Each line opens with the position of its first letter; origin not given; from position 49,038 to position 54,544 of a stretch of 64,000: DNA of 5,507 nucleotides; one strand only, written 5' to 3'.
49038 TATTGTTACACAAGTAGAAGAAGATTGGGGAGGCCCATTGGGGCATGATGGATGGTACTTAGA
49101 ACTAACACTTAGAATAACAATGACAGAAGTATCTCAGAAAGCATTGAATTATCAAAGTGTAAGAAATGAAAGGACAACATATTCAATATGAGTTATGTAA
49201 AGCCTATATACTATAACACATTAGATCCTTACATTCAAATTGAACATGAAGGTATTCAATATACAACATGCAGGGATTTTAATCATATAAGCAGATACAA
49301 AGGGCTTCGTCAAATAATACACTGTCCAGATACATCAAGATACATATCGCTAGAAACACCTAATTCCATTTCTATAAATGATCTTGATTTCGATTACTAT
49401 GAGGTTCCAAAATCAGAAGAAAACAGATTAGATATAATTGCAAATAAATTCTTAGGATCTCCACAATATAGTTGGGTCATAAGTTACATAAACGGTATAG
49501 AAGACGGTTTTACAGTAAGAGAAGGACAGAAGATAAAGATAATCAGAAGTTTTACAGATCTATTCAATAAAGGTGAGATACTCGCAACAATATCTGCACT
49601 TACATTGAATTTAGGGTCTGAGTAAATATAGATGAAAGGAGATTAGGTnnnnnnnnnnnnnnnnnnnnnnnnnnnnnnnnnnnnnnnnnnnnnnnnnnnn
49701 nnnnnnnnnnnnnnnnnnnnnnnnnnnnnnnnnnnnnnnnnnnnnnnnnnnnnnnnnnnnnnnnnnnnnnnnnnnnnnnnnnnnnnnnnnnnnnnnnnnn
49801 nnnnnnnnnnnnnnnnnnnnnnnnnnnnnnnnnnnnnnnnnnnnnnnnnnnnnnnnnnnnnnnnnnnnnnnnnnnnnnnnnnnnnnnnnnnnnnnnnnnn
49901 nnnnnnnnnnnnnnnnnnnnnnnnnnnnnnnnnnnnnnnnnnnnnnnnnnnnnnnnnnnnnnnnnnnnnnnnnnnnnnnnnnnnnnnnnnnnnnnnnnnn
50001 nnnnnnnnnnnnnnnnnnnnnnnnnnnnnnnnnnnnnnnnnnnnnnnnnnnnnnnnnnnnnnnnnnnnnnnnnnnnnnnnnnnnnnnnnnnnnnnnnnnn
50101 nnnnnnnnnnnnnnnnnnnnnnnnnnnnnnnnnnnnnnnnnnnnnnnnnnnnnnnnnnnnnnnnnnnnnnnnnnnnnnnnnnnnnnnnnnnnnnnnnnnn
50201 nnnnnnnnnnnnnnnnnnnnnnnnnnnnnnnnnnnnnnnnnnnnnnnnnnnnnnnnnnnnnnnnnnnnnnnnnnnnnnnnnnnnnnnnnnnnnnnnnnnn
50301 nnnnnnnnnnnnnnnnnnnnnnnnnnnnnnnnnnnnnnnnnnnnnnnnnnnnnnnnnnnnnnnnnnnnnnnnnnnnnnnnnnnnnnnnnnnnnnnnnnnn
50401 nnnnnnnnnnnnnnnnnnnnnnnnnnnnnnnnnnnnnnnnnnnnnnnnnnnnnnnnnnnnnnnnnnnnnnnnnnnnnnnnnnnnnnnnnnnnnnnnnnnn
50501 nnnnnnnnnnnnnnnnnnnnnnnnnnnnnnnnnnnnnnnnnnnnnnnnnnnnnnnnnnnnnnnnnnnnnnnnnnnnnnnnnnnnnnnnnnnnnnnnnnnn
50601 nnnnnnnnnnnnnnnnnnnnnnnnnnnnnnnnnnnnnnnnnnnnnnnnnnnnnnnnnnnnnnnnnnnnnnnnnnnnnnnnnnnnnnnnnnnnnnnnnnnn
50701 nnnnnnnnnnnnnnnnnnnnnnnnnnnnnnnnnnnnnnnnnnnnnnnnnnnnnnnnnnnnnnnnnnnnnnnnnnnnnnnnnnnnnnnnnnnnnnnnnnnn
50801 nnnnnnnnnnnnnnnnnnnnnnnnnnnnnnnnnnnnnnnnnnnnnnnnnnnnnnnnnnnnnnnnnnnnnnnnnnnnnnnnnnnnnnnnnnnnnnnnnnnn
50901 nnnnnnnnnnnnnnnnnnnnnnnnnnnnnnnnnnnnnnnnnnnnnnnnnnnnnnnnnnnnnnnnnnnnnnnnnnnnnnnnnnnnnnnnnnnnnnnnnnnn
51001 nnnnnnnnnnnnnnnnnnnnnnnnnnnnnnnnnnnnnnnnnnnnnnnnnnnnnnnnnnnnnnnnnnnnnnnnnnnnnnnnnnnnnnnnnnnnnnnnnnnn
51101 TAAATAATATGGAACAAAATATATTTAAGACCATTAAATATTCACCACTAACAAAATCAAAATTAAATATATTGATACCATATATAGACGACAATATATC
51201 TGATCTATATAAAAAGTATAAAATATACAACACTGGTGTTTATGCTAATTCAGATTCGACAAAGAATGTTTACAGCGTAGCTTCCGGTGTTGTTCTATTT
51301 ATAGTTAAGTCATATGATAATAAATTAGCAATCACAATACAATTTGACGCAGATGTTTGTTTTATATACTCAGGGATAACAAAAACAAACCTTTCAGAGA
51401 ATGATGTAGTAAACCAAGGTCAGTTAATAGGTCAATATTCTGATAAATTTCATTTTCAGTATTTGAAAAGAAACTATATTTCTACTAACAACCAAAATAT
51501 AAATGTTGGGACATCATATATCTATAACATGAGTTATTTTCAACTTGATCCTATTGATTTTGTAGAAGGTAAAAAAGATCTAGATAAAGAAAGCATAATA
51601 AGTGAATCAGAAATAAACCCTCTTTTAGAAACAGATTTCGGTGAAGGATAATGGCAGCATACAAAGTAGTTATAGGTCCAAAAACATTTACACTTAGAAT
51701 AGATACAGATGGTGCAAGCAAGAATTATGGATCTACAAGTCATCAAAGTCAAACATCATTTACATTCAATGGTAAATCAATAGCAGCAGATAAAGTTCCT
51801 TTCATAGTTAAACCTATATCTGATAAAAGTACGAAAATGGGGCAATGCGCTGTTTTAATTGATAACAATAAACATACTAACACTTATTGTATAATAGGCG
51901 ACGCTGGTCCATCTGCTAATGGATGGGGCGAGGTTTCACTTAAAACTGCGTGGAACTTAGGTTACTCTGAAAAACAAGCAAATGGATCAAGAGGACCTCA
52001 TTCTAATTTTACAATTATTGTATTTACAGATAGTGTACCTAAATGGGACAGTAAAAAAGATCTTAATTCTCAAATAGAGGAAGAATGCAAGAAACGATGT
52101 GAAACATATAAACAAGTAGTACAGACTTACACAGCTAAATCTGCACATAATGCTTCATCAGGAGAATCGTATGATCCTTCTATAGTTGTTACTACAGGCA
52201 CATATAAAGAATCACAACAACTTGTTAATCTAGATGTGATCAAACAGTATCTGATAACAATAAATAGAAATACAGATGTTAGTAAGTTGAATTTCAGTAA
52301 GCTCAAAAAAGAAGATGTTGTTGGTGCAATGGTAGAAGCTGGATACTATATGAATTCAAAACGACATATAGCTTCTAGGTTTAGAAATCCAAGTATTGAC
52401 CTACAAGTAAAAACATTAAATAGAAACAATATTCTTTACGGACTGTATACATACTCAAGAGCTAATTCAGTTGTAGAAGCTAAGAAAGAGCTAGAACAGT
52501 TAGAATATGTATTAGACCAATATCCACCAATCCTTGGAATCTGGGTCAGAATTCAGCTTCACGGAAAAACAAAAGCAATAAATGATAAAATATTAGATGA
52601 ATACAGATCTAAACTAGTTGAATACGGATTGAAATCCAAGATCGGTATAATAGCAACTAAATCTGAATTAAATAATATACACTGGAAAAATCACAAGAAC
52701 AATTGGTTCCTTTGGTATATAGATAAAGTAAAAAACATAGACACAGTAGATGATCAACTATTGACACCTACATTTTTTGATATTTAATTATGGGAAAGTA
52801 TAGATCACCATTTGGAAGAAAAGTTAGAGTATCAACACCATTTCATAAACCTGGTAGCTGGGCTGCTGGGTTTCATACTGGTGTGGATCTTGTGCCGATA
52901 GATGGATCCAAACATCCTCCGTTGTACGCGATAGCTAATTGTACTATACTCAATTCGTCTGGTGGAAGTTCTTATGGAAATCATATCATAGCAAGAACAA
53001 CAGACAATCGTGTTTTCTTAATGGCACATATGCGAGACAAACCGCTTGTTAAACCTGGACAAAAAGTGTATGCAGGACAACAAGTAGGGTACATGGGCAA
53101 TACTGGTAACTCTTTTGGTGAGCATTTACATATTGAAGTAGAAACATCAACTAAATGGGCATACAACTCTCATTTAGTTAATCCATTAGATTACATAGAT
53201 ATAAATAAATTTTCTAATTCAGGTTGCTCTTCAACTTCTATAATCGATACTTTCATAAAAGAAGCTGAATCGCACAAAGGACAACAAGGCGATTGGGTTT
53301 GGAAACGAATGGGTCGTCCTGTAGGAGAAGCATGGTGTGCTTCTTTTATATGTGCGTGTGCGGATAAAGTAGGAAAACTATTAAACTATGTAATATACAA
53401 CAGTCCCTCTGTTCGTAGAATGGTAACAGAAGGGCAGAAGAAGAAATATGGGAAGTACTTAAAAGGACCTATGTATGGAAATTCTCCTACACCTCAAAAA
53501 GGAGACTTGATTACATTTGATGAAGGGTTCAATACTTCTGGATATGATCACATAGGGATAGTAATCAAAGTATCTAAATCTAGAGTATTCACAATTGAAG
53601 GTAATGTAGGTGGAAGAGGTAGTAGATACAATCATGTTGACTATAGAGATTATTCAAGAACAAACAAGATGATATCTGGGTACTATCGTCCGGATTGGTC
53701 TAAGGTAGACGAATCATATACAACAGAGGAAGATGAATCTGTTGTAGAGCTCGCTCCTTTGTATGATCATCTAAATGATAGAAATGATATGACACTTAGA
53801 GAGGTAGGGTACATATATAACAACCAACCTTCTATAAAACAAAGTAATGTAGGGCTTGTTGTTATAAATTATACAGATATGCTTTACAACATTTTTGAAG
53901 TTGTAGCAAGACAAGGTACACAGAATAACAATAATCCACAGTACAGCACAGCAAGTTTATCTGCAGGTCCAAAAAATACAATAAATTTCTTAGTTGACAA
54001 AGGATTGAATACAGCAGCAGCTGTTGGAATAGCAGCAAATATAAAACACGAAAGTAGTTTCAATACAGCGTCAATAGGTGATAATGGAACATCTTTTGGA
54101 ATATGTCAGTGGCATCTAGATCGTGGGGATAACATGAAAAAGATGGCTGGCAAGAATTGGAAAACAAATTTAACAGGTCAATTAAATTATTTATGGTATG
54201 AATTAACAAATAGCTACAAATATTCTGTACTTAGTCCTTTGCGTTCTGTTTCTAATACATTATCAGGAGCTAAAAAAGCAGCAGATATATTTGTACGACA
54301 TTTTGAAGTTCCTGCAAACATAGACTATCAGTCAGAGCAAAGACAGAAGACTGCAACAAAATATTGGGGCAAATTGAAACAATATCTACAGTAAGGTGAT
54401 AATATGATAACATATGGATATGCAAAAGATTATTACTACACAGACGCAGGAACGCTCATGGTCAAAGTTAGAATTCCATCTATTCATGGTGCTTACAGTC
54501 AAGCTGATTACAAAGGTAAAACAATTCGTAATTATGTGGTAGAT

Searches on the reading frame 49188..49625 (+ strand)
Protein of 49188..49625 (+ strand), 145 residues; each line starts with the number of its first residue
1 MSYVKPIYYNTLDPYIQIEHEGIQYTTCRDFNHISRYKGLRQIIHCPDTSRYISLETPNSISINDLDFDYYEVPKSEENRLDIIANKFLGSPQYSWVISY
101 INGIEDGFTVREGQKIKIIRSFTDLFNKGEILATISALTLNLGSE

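Call 10: search_protein_families(library=phrogs, proteins=[window:49188-49625:+], max_evalue=0.01)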
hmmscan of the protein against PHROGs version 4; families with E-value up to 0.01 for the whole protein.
window:49188-49625:+ (145 aa): 3 families
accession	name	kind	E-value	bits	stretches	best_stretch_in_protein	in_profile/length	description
phrog_7145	-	tail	1.1e-09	39.4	1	32-118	3-91/108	baseplate wedge subunit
phrog_15542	-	tail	5.7e-05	24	1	64-120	30-87/110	tail sheath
phrog_232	-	tail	0.00083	20.1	1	77-106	54-83/296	baseplate wedge subunit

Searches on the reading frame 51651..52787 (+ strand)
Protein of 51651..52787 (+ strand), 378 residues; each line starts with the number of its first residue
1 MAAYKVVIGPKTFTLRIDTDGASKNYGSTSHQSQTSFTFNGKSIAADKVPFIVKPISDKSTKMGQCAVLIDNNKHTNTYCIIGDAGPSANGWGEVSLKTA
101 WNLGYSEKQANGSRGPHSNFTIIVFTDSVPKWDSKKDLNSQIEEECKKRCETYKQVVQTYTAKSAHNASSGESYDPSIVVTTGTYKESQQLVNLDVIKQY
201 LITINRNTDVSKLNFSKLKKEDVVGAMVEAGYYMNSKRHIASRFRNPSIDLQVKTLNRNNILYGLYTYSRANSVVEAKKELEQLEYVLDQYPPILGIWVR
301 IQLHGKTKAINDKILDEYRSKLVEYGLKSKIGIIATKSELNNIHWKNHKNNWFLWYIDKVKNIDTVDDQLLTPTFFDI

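Call 10: search_protein_families(library=phrogs, proteins=[window:51651-52787:+], max_evalue=0.01)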
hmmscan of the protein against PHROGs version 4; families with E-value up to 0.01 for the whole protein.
window:51651-52787:+ (378 aa): 1 family
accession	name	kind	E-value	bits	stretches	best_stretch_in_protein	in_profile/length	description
phrog_291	-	lysis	0.00017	21.5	1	209-282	117-184/509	endolysin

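Call 80: search_protein_families(library=pfam, proteins=[window:51651-52787:+], max_evalue=0.01)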
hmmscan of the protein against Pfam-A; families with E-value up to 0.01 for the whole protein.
window:51651-52787:+ (378 aa): 0 families

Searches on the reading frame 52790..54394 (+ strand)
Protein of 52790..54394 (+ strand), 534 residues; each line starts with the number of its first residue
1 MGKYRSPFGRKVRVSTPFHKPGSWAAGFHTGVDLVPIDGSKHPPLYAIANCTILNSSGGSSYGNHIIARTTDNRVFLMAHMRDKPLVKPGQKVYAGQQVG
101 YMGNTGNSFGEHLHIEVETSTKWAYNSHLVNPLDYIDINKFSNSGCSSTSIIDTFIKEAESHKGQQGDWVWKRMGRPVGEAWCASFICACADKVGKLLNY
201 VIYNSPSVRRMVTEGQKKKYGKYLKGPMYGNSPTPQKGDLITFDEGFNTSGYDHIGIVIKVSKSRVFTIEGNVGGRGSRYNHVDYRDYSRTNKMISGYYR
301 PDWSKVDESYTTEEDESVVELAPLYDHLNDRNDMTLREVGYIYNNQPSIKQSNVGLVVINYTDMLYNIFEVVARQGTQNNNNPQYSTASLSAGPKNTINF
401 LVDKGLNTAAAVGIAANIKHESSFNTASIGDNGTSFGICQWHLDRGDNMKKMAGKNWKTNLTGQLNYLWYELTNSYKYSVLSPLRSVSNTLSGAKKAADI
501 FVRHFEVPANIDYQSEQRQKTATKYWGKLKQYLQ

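Call 10: search_protein_families(library=phrogs, proteins=[window:52790-54394:+], max_evalue=0.01)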
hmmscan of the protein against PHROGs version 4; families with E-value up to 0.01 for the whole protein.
window:52790-54394:+ (534 aa): 30 families (the best 25 are shown)
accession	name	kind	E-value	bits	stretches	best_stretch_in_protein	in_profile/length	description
phrog_7767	-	other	7.5e-21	75.7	1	11-141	3-124/194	metallo-endopeptidase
phrog_9570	-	tail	2.1e-20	74.2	1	395-531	481-621/689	tail length tape measure protein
phrog_3578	-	lysis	7.2e-19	69.4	1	13-143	215-363/405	endolysin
phrog_6700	-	lysis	1.1e-17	63.4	1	25-129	2622-2723/2898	endolysin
phrog_1067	-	head and packaging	4.4e-17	62.8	1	25-165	758-889/991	minor head protein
phrog_11037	-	unknown function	4.5e-17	63.3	2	22-156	184-312/365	-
phrog_3084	-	lysis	1.4e-14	54.9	1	7-137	5-135/468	endolysin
phrog_14988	-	other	1.2e-12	49.1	1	8-120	10-129/272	peptidase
phrog_33207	-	other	5.5e-11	43.8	1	12-144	11-139/240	metallo-endopeptidase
phrog_10030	-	tail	6.3e-11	41.3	1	28-122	1913-2010/2105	tail length tape measure protein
phrog_21357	-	lysis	1.4e-10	42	1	180-324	40-182/225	endolysin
phrog_16615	-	other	1.8e-10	41.2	1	28-132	418-513/529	peptidase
phrog_19487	-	tail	1.9e-10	40.7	1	395-514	827-946/1147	tail length tape measure protein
phrog_9589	-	lysis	4.1e-10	41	1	169-309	35-163/281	endolysin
phrog_880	-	lysis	1e-09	39.3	1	25-125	25-126/435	endolysin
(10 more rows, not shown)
